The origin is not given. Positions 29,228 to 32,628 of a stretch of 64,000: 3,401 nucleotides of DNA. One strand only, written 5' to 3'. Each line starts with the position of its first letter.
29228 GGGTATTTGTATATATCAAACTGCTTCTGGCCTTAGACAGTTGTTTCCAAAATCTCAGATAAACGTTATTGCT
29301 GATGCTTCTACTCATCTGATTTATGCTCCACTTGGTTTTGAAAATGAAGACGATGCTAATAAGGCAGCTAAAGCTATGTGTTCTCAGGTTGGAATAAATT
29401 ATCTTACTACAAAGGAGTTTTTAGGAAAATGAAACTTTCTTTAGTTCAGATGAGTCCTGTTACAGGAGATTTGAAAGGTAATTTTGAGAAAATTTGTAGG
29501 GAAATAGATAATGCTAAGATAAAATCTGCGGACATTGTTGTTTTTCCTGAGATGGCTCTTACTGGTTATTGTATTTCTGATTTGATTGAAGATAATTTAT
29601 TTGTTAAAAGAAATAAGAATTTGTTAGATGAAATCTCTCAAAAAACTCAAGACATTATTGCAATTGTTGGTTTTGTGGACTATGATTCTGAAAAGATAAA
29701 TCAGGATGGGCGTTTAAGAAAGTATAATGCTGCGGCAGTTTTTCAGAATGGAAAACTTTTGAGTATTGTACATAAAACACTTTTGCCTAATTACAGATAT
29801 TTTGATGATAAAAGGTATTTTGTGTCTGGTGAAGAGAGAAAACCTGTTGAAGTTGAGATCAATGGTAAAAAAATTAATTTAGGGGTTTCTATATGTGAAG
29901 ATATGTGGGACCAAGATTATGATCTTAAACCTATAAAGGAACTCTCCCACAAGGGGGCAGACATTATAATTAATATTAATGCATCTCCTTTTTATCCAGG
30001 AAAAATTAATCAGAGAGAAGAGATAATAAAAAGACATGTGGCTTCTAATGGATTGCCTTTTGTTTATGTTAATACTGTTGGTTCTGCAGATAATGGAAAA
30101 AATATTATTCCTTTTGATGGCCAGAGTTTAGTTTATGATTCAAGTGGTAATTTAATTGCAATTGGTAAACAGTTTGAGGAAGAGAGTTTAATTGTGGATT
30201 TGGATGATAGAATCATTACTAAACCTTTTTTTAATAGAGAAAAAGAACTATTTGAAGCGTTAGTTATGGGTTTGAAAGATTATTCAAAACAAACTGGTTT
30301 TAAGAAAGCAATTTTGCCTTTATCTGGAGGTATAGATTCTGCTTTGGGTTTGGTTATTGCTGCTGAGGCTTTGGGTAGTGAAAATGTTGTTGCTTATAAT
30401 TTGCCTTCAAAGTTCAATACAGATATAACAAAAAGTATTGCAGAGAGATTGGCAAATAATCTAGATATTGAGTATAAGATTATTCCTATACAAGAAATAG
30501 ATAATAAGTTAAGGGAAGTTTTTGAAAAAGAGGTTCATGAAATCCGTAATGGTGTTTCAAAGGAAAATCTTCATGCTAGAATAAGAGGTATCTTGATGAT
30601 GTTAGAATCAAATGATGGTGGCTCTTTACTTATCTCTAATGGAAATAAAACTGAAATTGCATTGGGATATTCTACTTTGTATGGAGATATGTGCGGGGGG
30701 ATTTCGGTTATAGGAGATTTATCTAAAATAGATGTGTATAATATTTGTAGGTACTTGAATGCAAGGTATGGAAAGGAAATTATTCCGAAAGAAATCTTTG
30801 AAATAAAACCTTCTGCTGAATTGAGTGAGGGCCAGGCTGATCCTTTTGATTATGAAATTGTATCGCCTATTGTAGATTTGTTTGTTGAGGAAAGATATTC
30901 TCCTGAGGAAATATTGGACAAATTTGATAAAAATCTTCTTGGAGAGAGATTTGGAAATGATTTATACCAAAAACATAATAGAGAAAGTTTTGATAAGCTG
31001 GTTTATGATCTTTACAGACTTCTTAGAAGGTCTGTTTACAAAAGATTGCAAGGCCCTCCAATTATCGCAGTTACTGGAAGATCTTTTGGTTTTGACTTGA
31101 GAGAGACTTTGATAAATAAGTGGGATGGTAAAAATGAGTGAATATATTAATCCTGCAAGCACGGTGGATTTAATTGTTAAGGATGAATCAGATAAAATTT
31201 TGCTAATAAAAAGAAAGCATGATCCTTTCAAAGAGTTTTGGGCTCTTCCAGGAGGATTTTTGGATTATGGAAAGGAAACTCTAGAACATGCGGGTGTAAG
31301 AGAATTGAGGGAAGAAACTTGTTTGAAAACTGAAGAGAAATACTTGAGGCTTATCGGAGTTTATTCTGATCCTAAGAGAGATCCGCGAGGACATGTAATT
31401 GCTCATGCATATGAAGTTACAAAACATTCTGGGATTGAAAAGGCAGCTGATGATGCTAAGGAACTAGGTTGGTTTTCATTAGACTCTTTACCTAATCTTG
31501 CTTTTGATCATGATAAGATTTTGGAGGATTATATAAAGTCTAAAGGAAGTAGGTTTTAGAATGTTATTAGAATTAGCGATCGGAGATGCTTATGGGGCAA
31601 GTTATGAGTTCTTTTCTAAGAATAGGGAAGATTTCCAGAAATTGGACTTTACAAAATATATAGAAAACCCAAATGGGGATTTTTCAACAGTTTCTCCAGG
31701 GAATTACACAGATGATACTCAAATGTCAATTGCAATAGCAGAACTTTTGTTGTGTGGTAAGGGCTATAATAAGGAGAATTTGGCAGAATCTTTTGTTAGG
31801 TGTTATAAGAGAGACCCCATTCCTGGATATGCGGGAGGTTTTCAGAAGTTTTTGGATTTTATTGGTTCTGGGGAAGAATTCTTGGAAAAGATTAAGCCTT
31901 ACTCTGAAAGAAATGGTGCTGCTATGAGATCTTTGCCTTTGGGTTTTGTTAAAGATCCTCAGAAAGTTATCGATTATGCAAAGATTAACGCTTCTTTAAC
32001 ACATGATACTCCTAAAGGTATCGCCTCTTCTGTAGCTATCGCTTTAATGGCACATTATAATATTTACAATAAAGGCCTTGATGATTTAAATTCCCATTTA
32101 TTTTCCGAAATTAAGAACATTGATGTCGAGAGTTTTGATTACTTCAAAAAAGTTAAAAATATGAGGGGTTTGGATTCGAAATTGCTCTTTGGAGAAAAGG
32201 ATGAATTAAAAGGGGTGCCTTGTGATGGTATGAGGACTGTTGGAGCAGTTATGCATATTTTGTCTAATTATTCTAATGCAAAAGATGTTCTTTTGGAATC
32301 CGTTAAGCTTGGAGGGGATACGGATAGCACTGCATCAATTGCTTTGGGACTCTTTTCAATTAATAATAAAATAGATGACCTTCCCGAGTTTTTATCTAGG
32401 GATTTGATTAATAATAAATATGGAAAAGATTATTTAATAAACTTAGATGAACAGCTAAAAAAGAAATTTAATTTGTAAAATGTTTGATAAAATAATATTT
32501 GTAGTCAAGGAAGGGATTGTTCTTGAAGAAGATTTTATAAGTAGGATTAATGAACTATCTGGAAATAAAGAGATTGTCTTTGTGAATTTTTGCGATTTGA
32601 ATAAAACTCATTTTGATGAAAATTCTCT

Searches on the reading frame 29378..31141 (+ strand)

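Call 25: search_protein_families(library=pfam, proteins=[window:29378-31141:+], max_evalue=0.001)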
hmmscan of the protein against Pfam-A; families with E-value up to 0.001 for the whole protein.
window:29378-31141:+ (587 aa): 2 families
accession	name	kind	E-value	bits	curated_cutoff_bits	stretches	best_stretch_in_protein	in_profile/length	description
PF02540.23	NAD_synthase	-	2.2e-50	171.5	21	1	293-515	3-217/242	NAD synthase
PF00795.27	CN_hydrolase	-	1.5e-27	97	23.2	1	20-278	2-250/256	Carbon-nitrogen hydrolase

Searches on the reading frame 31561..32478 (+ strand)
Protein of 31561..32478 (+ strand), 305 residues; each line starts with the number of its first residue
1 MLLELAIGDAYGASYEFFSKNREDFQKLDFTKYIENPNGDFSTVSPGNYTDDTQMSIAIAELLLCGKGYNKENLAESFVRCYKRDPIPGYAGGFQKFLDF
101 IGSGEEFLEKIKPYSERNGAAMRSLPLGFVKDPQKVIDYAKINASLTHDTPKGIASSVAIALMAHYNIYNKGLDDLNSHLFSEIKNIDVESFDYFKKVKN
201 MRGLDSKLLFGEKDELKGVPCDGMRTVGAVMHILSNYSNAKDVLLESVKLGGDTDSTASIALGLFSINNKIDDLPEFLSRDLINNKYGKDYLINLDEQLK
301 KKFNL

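Call 25: search_protein_families(library=pfam, proteins=[window:31561-32478:+], max_evalue=0.001)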
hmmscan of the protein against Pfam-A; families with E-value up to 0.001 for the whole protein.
window:31561-32478:+ (305 aa): 1 family
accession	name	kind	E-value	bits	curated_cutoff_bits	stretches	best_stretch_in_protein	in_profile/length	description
PF03747.19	ADP_ribosyl_GH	-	5.6e-42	144.8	26.2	1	3-276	4-286/287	ADP-ribosylglycohydrolase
